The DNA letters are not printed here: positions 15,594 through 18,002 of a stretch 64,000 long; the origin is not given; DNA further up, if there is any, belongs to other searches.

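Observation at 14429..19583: Orphan short glycyl-radical-enzyme operon: SASA-type esterase -> 702-aa GRE -> activase -> CMD/AhpD-like protein, with divergent AraC regulator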

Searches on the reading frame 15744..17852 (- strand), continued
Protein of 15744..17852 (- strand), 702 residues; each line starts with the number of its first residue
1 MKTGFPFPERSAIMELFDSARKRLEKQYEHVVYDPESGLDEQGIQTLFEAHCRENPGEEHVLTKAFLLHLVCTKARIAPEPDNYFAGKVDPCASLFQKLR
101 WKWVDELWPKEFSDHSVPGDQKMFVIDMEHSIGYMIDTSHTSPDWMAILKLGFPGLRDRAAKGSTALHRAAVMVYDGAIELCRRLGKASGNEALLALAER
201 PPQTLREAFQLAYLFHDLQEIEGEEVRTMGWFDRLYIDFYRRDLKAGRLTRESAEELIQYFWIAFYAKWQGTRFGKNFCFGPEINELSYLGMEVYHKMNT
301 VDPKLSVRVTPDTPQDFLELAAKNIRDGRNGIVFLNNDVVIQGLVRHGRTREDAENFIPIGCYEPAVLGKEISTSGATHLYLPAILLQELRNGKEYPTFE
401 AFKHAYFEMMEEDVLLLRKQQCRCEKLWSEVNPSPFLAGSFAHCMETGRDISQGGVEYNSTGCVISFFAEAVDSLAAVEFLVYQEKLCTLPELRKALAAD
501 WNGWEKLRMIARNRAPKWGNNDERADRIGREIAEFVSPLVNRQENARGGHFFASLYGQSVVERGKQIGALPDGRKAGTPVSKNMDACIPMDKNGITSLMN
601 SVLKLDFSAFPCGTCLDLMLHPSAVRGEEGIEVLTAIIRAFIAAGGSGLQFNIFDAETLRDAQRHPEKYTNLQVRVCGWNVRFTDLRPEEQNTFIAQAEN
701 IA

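Call 63: search_protein_families(library=pfam, proteins=[P0141, P0213, P0239, P0208, P0225, P0237, P0220], max_evalue=0.001)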
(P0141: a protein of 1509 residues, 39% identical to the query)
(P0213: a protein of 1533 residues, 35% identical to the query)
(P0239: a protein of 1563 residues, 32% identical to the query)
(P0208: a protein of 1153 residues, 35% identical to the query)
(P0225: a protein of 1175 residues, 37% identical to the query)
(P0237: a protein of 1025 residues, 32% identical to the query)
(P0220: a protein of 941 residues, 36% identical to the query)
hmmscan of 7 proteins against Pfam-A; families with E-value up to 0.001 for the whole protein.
P0141 (1509 aa): 5 families
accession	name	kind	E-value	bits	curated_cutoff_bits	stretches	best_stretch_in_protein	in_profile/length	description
PF02901.20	PFL-like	-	3.9e-88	297.1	24.3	1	909-1368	156-646/647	Pyruvate formate lyase-like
PF17389.8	Bac_rhamnosid6H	-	9.6e-26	91.3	24.5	1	388-648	3-254/339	Bacterial alpha-L-rhamnosidase 6 hairpin glycosidase domain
PF01228.26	Gly_radical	-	3.9e-15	56.7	22.2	1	1394-1490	10-106/106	Glycine radical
PF17390.7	Bac_rhamnosid_C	-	0.00051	20.2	22.1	0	721-774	1-55/78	Bacterial alpha-L-rhamnosidase C-terminal domain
PF22422.2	MGH1-like_GH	-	0.00051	20.1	27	0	541-643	159-262/356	Mannosylglycerate hydrolase MGH1-like glycoside hydrolase domain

P0213 (1533 aa): 6 families
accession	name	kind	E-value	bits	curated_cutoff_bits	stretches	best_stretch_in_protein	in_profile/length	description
PF02901.20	PFL-like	-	1.9e-61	209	24.3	1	921-1394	137-646/647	Pyruvate formate lyase-like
PF22666.2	Glyco_hydro_2_N2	-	9.3e-45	153.1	27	1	32-203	1-165/167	Glycosyl hydrolase 2 galactose-binding domain-like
PF01228.26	Gly_radical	-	1.7e-21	77.2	22.2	1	1411-1514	2-106/106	Glycine radical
PF17753.7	Ig_mannosidase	-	2.1e-15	56.6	22.6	1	752-812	5-63/81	Ig-fold domain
PF17786.7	Mannosidase_ig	-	4.4e-07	30.8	23.4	1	658-708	4-54/91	Mannosidase Ig/CBM-like domain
PF02837.24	Glyco_hydro_2_N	-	2.5e-05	24.7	28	1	88-147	71-129/169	Glycosyl hydrolases family 2, sugar binding domain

P0239 (1563 aa): 2 families
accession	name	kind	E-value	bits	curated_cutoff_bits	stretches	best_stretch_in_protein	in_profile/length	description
PF02901.20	PFL-like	-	2.9e-63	215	24.3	1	961-1411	159-634/647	Pyruvate formate lyase-like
PF01228.26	Gly_radical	-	9.3e-19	68.4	22.2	1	1440-1544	1-106/106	Glycine radical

P0208 (1153 aa): 3 families
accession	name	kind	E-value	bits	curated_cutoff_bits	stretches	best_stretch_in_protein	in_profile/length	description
PF02901.20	PFL-like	-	7.2e-63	213.7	24.3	1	551-1000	150-632/647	Pyruvate formate lyase-like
PF05448.18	AXE1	-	2.8e-30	105.6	21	1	120-425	16-309/321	Acetyl xylan esterase (AXE1)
PF01228.26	Gly_radical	-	6.6e-19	68.8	22.2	1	1032-1135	2-106/106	Glycine radical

P0225 (1175 aa): 3 families
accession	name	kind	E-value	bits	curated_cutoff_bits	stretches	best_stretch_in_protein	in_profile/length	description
PF02901.20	PFL-like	-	3.1e-57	195.1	24.3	1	548-1021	121-632/647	Pyruvate formate lyase-like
PF05448.18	AXE1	-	2.7e-33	115.5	21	1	132-416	18-297/321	Acetyl xylan esterase (AXE1)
PF01228.26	Gly_radical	-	1.3e-18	67.9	22.2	1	1053-1156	2-106/106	Glycine radical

P0237 (1025 aa): 3 families
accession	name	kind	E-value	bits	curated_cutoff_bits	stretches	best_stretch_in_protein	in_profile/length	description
PF02901.20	PFL-like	-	1.1e-60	206.5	24.3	1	424-887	155-647/647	Pyruvate formate lyase-like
PF03629.24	SASA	-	7e-47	160.3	24.8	1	51-280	2-223/226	Carbohydrate esterase, sialic acid-specific acetylesterase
PF01228.26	Gly_radical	-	8.4e-20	71.7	22.2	1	903-1007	1-106/106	Glycine radical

P0220 (941 aa): 3 families
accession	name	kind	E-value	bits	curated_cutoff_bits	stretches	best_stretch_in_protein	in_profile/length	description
PF02901.20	PFL-like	-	1.4e-67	229.3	24.3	1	348-792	159-637/647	Pyruvate formate lyase-like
PF01228.26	Gly_radical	-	3.2e-20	73.1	22.2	1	818-922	1-106/106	Glycine radical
PF06439.18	3keto-disac_hyd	-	2.8e-11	44.2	26.8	1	27-212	4-184/187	3-keto-disaccharide hydrolase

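Call 65: list_cluster_members(proteins=[P0237, P0208, P0225, P0141, P0213, P0220, P0239, P0262, P0263])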
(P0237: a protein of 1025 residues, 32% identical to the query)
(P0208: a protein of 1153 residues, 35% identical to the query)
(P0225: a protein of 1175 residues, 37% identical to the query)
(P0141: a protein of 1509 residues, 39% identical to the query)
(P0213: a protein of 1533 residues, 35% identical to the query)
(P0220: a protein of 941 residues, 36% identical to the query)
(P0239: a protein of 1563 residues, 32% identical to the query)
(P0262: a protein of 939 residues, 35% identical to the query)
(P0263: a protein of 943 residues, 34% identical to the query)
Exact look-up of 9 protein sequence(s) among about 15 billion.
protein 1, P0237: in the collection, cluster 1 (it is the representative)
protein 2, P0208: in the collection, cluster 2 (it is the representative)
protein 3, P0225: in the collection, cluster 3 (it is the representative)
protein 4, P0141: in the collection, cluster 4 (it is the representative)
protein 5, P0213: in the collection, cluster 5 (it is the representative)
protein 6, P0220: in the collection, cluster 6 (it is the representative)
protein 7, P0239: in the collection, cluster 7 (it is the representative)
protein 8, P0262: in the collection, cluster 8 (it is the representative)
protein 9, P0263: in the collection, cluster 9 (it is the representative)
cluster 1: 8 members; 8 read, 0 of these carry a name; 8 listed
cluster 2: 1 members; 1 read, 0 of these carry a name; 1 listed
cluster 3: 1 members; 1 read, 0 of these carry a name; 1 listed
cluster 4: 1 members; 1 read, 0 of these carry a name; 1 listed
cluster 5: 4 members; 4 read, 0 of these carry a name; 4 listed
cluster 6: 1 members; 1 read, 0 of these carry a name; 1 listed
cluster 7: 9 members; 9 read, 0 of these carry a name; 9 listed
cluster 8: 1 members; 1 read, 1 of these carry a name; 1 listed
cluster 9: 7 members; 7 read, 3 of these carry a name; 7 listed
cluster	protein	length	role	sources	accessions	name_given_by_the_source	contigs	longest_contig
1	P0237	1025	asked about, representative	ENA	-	-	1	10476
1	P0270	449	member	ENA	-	-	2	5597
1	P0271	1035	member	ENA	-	-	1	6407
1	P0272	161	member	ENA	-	-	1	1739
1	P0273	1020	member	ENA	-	-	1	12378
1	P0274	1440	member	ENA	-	-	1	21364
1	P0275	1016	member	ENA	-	-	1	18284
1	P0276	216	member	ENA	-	-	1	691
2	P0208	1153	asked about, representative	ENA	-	-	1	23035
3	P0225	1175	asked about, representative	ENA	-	-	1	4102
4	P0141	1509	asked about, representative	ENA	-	-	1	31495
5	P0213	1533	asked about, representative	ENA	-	-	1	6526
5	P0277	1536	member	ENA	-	-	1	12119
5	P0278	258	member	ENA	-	-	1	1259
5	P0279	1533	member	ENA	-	-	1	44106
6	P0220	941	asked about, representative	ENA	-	-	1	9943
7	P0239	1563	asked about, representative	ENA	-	-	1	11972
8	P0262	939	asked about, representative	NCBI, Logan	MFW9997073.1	MAG: formate C-acetyltransferase/glycerol dehydratase family glycyl radical enzyme ...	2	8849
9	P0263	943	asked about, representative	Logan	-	-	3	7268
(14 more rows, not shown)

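Call 66: find_encoding_contigs(protein=P0237, flank=6000, max_places=2)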
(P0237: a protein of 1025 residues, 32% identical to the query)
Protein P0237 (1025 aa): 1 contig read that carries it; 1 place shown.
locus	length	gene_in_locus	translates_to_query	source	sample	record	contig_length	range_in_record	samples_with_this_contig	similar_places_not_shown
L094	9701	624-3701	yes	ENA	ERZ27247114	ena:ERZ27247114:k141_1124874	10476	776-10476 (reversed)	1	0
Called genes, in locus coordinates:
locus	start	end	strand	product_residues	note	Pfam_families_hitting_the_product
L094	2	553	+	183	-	?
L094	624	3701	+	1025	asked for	PF03629:SASA, PF02901:PFL-like, PF01228:Gly_radical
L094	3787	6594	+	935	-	PF02837:Glyco_hydro_2_N, PF22666:Glyco_hydro_2_N2 (faint), PF00703:Glyco_hydro_2, PF02836:Glyco_hydro_2_C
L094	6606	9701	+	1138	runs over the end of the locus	PF07944:Beta-AFase-like_GH127_cat, PF20736:Glyco_hydro127M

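Call 68: find_encoding_contigs(protein=P0141, flank=8000, max_places=1)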
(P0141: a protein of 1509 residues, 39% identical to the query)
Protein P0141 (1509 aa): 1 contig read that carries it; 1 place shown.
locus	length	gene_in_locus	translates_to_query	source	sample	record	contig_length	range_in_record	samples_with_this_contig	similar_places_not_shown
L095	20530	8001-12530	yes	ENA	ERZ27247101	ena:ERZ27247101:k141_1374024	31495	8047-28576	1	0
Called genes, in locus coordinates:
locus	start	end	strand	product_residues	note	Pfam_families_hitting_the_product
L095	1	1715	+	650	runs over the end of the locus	PF07944:Beta-AFase-like_GH127_cat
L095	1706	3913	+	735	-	-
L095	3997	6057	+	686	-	-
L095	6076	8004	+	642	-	-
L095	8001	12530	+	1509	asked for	PF17389:Bac_rhamnosid6H, PF02901:PFL-like, PF01228:Gly_radical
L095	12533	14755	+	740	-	PF17678:Glyco_hydro_92N, PF07971:Glyco_hydro_92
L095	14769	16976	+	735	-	PF17678:Glyco_hydro_92N, PF07971:Glyco_hydro_92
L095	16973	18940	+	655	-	PF17678:Glyco_hydro_92N, PF07971:Glyco_hydro_92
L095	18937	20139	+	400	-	-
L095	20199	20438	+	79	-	-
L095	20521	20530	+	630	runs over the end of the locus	PF02837:Glyco_hydro_2_N, PF00703:Glyco_hydro_2, PF02836:Glyco_hydro_2_C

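Call 69: find_encoding_contigs(protein=P0274, flank=8000, max_places=1)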
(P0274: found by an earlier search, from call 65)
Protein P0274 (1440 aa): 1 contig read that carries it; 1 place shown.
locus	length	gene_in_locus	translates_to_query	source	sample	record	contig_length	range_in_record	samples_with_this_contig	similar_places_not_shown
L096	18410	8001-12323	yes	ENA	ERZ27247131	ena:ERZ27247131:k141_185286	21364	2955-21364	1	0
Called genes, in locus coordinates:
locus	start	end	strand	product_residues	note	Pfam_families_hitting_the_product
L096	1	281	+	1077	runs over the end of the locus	?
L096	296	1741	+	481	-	PF01229:Glyco_hydro_39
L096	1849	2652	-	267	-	PF08448:PAS_4, PF12833:HTH_18, PF00165:HTH_AraC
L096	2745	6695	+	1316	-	PF10102:DUF2341, PF13385:Laminin_G_3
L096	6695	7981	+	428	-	-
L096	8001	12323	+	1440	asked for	PF05448:AXE1, PF03629:SASA, PF02901:PFL-like, PF01228:Gly_radical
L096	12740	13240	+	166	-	-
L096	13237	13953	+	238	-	-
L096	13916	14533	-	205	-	PF08448:PAS_4 (weak), PF00165:HTH_AraC, PF12833:HTH_18, PF00165:HTH_AraC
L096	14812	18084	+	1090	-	PF13306:LRR_5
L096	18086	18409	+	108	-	?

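Call 73: search_protein_families(library=ncbifam, proteins=[L004:5977-7005:+, L004:7009-7995:+, L047:3412-4431:+, L047:4413-5450:+, L004:11070-11936:+], max_evalue=0.00001)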
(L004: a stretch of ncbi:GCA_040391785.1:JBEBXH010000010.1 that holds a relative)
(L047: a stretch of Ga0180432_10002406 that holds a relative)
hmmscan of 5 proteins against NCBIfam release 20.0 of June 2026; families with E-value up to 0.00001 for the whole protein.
L004:5977-7005:+ (342 aa): 9 families
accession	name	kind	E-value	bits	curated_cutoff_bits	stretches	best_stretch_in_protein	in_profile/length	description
TIGR04380.1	myo_inos_iolG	equivalog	3.9e-29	101.6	355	1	8-334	6-327/330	inositol 2-dehydrogenase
NF052479.1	LevoglcsnDh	equivalog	1.2e-19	70.3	650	1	30-202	37-214/386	levoglucosan dehydrogenase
NF041392.1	XylDh_Gfo6_Halo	equivalog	1.1e-15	57.3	350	1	5-203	18-226/350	D-xylose 1-dehydrogenase Gfo6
NF052679.1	InsChiInosDhIolG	equivalog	1.8e-13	50.2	540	1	9-146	8-147/343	bifunctional inositol 2-dehydrogenase/D-chiro-inositol 1-dehydrogenase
NF058561.1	BT_2158_fam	equivalog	4.5e-13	48.6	750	1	20-147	48-177/487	glycoside 3-dehydrogenase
NF040723.1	UDP-GlcNAcDh_Arch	equivalog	6.2e-13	48.9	450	1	25-148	21-142/302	UDP-N-acetylglucosamine 3-dehydrogenase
NF007574.0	PRK10206.1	equivalog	2.7e-09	36.5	352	1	46-209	45-206/345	oxidoreductase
NF008607.0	PRK11579.1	subfamily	4.9e-09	35.6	330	1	46-203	44-202/346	oxidoreductase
NF058563.1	BT_2159_fam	equivalog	1.8e-06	27.3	650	1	22-147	18-143/350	disaccharide 3-dehydrogenase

L004:7009-7995:+ (328 aa): 2 families
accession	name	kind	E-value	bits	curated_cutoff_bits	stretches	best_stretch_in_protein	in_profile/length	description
TIGR01181.1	dTDP_gluc_dehyt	equivalog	5.8e-08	32.2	365.1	0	142-310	171-318/321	dTDP-glucose 4,6-dehydratase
TIGR01179.1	galE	equivalog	6e-07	28.6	262.3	0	3-162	2-177/332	UDP-glucose 4-epimerase GalE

L047:3412-4431:+ (340 aa): 8 families
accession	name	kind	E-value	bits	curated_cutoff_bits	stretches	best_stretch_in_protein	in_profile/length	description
TIGR04380.1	myo_inos_iolG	equivalog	5.4e-29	101.1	355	1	15-331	7-326/330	inositol 2-dehydrogenase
NF052479.1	LevoglcsnDh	equivalog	2.1e-18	66.2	650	1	39-192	40-198/386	levoglucosan dehydrogenase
NF041392.1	XylDh_Gfo6_Halo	equivalog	3.3e-16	59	350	1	7-123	14-133/350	D-xylose 1-dehydrogenase Gfo6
NF040723.1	UDP-GlcNAcDh_Arch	equivalog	6.9e-15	55.4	450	1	33-258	23-236/302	UDP-N-acetylglucosamine 3-dehydrogenase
NF052679.1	InsChiInosDhIolG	equivalog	3.1e-13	49.5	540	1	33-152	26-147/343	bifunctional inositol 2-dehydrogenase/D-chiro-inositol 1-dehydrogenase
NF008607.0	PRK11579.1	subfamily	8.9e-12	44.6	330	1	8-209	3-202/346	oxidoreductase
NF058561.1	BT_2158_fam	equivalog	2.8e-10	39.4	750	1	29-154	51-178/487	glycoside 3-dehydrogenase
NF058563.1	BT_2159_fam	equivalog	3.4e-07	29.6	650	1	31-198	21-185/350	disaccharide 3-dehydrogenase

L047:4413-5450:+ (346 aa): 0 families

L004:11070-11936:+ (288 aa): 0 families

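Call 74: search_solved_structures(query=L004:5977-7005:+, max_evalue=1e-10)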
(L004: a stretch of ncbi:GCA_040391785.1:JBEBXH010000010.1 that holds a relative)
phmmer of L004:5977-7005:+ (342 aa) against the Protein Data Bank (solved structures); distinct sequences matched with E-value up to 1e-10: 29.
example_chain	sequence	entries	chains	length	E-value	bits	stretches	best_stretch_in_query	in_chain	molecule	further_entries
4had_A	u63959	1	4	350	1e-19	73.9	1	8-188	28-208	Probable oxidoreductase protein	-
7xr9_A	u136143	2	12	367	1.8e-19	73.1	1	1-154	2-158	DgpA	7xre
3e18_A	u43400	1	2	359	2.9e-19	72.4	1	1-192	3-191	oxidoreductase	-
9m3d_B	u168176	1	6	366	1.4e-18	70.1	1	1-152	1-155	DgpA1 from W974-1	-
4gqa_A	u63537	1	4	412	5.1e-17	65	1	31-198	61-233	NAD binding Oxidoreductase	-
4koa_A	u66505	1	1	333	5.6e-16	61.6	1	4-114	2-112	1,5-anhydro-D-fructose reductase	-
1evj_A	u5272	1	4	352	1.1e-15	60.6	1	6-191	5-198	GLUCOSE-FRUCTOSE OXIDOREDUCTASE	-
5a02_A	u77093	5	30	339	4.1e-15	58.8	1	2-334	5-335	ALDOSE-ALDOSE OXIDOREDUCTASE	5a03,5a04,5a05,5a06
1ofg_A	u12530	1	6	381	8.4e-15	57.7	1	6-191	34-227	GLUCOSE-FRUCTOSE OXIDOREDUCTASE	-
1ryd_A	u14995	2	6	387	8.7e-15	57.7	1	6-191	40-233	glucose-fructose oxidoreductase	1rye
2glx_A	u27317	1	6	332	9.2e-15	57.6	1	5-334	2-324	1,5-anhydro-D-fructose reductase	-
1h6a_A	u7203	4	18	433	1.1e-14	57.3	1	6-191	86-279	PRECURSOR FORM OF GLUCOSE-FRUCTOSE OXIDOREDUCTASE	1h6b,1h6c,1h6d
3ezy_A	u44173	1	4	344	2e-13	53.2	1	20-258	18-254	Dehydrogenase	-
6a3f_A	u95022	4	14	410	2.1e-13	53.2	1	36-200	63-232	Putative dehydrogenase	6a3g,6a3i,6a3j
3ec7_A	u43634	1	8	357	4.6e-13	52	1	6-165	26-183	Putative Dehydrogenase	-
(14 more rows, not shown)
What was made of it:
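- The GFO partners are most similar to inositol 2-dehydrogenase, levoglucosan dehydrogenase, DgpA and 1,5-anhydro-D-fructose reductase (calls 73, 74).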

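Call 79: list_cluster_members(proteins=[P0122, P0123, P0125, P0127, P0130, P0136, P0145, P0156, P0176, P0212])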
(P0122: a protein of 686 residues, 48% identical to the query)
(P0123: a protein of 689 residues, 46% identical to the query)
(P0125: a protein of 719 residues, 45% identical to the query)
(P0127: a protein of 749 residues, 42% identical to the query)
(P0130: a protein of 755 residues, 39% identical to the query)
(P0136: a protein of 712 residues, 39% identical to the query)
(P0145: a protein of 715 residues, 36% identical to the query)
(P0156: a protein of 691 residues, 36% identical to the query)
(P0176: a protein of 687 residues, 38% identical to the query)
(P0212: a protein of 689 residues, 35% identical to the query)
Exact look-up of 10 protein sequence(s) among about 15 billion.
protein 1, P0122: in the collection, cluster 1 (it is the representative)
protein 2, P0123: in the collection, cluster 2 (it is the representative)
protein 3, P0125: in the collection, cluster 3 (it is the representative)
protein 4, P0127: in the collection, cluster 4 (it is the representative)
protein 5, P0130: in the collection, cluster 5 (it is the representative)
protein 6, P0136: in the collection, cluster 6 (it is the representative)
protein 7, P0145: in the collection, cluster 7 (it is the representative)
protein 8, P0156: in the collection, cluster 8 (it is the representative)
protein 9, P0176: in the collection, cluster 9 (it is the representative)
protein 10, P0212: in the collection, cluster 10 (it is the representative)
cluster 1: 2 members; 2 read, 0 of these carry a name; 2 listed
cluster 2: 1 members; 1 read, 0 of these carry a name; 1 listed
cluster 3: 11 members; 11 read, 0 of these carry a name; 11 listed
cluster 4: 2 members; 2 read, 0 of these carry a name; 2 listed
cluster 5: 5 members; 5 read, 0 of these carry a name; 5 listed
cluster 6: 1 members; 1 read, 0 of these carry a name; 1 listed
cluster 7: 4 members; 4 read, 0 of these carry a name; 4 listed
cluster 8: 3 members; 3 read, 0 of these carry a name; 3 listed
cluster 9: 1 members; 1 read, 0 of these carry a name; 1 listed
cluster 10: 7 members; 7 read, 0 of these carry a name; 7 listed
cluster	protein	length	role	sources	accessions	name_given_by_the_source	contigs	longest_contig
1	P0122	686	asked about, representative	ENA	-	-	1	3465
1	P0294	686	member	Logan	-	-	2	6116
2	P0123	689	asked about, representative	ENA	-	-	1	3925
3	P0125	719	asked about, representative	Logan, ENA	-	-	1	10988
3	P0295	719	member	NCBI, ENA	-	-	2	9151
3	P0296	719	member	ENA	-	-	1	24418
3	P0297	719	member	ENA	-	-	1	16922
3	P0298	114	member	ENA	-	-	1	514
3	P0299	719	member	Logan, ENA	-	-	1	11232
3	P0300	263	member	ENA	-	-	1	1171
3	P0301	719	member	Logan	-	-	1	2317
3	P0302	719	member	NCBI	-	-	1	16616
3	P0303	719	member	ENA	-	-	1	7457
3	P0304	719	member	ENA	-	-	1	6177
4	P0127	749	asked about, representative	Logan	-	-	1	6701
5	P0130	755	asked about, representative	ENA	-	-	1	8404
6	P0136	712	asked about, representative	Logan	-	-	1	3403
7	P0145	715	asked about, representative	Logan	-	-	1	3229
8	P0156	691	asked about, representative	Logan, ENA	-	-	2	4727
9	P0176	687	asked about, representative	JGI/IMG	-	-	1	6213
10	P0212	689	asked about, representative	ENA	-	-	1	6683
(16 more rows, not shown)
